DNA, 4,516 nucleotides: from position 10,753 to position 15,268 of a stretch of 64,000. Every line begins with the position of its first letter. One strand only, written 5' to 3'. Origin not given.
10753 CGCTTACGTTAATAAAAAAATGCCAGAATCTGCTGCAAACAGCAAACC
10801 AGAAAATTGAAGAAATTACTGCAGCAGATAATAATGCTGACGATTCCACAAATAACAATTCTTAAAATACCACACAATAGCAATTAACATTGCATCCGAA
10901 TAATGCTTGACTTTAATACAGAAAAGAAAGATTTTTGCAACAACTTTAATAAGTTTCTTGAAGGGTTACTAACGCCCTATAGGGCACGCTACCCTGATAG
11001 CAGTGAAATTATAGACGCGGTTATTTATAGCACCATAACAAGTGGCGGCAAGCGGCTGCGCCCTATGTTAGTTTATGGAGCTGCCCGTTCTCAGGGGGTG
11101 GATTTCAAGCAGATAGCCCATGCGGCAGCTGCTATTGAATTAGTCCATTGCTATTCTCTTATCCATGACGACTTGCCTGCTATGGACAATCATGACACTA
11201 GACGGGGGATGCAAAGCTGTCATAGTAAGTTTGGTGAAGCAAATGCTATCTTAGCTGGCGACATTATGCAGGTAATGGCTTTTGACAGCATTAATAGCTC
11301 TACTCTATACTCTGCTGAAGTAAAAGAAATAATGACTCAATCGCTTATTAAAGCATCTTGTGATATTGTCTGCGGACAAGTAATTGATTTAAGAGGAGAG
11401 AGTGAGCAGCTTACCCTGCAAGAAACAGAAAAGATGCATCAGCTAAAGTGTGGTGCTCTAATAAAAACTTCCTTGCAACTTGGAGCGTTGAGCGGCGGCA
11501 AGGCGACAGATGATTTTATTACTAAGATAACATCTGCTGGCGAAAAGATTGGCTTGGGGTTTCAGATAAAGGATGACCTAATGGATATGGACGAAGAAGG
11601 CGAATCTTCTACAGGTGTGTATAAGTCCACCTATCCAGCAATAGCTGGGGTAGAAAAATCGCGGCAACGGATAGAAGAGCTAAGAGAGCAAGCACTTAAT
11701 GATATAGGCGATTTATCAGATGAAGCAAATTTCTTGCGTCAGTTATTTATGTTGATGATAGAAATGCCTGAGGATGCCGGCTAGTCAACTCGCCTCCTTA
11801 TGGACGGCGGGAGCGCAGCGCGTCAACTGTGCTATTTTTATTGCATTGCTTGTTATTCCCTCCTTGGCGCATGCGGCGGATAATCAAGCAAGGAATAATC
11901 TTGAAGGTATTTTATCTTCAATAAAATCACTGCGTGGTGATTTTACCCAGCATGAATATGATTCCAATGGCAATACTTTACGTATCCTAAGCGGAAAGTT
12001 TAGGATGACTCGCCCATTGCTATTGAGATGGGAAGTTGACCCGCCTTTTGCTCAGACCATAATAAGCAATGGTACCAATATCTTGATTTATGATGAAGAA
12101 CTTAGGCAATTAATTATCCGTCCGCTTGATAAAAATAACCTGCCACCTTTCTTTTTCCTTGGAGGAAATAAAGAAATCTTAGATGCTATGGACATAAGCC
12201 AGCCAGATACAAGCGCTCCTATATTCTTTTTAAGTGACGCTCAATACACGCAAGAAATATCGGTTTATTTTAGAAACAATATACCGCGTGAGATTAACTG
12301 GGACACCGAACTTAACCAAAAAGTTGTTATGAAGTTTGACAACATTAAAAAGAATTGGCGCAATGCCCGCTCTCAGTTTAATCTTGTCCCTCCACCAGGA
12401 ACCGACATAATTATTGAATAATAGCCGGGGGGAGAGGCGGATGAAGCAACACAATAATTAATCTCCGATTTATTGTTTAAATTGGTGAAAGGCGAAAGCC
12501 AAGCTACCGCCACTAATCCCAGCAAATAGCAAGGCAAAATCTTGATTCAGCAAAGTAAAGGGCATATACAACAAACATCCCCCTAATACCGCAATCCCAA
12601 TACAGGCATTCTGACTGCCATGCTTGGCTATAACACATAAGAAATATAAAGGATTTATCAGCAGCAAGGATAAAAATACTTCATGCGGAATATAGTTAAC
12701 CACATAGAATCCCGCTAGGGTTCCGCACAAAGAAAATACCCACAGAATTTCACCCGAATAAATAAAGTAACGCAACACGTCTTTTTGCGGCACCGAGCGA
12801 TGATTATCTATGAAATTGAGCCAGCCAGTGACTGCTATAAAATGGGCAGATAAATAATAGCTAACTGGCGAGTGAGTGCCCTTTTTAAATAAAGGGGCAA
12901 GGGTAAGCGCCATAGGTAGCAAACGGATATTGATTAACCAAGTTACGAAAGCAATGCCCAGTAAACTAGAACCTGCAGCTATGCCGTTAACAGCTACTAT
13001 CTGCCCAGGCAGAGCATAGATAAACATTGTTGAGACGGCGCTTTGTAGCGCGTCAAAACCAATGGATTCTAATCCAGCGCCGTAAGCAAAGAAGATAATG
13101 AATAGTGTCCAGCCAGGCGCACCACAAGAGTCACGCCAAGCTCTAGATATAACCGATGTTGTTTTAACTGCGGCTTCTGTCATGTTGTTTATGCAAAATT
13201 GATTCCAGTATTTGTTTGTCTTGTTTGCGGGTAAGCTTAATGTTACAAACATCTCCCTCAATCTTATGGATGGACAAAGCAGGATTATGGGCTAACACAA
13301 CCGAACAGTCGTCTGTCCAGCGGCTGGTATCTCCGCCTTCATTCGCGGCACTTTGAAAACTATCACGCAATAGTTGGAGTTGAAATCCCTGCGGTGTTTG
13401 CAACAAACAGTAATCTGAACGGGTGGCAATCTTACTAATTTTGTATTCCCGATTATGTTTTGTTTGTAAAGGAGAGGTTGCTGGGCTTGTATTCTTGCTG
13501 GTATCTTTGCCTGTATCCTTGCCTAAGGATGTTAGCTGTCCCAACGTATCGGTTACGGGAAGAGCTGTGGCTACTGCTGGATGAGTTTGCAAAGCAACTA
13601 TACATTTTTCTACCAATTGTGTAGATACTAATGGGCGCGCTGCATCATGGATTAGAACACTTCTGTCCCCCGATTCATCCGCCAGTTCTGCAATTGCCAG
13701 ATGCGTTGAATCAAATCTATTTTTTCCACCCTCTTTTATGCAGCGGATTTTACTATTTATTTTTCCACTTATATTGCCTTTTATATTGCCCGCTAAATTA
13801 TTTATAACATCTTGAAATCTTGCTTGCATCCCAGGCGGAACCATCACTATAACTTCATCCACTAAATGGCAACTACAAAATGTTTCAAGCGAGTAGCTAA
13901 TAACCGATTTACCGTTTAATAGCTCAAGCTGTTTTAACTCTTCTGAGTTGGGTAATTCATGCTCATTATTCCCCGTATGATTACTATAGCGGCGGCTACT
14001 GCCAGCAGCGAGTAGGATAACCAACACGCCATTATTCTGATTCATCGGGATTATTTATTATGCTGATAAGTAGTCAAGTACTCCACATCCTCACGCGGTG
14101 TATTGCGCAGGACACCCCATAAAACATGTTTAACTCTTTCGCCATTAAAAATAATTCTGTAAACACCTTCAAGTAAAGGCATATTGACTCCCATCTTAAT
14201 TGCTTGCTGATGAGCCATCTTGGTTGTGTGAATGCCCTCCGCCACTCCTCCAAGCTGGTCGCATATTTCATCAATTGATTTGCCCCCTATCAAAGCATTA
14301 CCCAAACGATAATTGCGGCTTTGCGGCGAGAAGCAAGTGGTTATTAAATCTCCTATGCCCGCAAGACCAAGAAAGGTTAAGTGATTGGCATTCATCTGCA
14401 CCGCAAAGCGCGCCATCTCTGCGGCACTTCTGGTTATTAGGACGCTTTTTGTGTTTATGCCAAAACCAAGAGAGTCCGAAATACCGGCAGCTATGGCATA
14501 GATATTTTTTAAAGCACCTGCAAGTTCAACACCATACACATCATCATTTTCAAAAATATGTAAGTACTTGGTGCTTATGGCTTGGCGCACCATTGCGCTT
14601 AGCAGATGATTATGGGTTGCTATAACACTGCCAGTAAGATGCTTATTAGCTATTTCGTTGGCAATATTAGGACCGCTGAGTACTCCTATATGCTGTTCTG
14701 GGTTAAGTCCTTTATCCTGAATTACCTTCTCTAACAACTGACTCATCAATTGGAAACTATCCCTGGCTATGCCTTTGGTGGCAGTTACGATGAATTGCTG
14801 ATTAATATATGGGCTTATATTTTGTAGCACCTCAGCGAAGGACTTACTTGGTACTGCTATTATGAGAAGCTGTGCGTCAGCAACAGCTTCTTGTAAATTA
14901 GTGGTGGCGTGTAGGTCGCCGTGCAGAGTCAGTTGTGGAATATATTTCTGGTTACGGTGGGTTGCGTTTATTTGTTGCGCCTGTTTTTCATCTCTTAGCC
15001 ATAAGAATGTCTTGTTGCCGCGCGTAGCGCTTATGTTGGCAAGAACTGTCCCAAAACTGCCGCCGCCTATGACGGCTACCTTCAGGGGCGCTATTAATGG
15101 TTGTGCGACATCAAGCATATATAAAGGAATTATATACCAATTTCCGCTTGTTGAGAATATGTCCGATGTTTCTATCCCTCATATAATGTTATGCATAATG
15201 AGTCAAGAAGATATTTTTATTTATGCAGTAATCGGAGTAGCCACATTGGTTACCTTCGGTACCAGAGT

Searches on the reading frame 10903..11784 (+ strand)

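Call 91: search_protein_families(library=pfam, proteins=[window:10903-11784:+], max_evalue=0.00001)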
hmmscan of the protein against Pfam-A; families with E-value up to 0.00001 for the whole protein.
window:10903-11784:+ (293 aa): 1 family
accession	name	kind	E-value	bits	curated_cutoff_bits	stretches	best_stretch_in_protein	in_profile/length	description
PF00348.22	polyprenyl_synt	-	1.3e-45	156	27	1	36-251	3-220/251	Polyprenyl synthetase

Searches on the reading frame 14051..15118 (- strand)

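Call 91: search_protein_families(library=pfam, proteins=[window:14051-15118:-], max_evalue=0.00001)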
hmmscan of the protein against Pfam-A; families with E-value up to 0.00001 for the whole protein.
window:14051-15118:- (355 aa): 5 families
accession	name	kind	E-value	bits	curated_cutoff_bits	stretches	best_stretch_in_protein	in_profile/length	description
PF07479.19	NAD_Gly3P_dh_C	-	6.8e-52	175.9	25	1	193-332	1-140/142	NAD-dependent glycerol-3-phosphate dehydrogenase C-terminus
PF01210.29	NAD_Gly3P_dh_N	-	1.2e-46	159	23.1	1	13-171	1-155/158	NAD-dependent glycerol-3-phosphate dehydrogenase N-terminus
PF20618.3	GPD_NAD_C_bact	-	7.7e-16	58.8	27.6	1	253-319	1-66/66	Bacterial GPD, NAD-dependent C-terminal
PF03807.23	F420_oxidored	-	2.6e-09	38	21.6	1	13-114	1-92/94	NADP oxidoreductase coenzyme F420-dependent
PF02558.23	ApbA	-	1.4e-06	28.4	22.2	1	14-112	1-98/150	Ketopantoate reductase PanE/ApbA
